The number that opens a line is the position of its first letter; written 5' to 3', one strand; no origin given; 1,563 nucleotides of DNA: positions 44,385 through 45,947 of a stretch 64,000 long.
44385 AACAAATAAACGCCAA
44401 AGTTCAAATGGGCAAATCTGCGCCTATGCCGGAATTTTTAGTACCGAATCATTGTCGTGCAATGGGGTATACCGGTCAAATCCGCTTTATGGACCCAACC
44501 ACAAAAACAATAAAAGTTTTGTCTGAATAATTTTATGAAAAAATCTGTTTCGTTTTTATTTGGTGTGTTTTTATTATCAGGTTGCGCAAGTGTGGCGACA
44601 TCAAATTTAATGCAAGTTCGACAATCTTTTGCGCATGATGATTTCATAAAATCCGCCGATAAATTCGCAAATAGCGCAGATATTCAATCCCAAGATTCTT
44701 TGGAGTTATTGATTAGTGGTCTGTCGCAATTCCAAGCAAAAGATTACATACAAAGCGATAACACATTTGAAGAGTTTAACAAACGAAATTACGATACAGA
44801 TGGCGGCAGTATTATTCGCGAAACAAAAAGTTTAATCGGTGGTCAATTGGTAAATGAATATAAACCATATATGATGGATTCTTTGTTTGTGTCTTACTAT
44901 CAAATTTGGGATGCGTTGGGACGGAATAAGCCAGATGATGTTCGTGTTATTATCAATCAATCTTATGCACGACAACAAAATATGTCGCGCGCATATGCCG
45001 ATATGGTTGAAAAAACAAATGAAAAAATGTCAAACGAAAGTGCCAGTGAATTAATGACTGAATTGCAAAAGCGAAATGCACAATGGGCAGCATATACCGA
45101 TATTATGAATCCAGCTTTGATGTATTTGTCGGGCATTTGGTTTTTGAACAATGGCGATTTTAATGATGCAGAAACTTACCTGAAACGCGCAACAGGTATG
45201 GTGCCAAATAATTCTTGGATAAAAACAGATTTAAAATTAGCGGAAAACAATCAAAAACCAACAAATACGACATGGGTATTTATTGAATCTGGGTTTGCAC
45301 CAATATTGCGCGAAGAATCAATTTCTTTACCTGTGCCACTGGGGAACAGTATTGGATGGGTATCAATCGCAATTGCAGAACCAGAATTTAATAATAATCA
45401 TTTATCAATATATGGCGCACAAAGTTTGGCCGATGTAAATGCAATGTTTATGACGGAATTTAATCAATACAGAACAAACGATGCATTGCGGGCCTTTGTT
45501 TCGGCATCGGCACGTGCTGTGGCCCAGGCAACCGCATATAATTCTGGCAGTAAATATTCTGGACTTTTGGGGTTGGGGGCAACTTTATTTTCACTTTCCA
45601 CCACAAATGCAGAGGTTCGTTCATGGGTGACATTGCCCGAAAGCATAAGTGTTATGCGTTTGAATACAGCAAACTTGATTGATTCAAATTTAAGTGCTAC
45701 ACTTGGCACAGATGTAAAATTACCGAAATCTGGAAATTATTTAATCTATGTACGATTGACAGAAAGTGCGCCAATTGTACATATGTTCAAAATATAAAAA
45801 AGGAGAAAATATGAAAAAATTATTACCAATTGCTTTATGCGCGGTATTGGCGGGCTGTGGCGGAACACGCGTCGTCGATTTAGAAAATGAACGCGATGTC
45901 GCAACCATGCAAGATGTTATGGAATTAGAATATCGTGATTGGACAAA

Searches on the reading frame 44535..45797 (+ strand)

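Call 95: search_protein_families(library=pfam, proteins=[window:44535-45797:+], max_evalue=0.00001)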
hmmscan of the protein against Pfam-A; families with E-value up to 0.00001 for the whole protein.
window:44535-45797:+ (420 aa): 0 families

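Call 99: search_protein_families(library=pfam, proteins=[window:44535-45797:+], max_evalue=0.01)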
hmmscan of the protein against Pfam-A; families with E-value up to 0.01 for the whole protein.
window:44535-45797:+ (420 aa): 2 families
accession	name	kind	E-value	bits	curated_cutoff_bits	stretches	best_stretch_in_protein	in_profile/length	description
PF23300.3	HEAT_Nup120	-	0.0007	19.9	29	0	192-223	25-56/170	Nucleoporin Nup120, HEAT repeats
PF10345.15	Cohesin_load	-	0.002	17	25.8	1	168-220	372-425/585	Cohesin loading factor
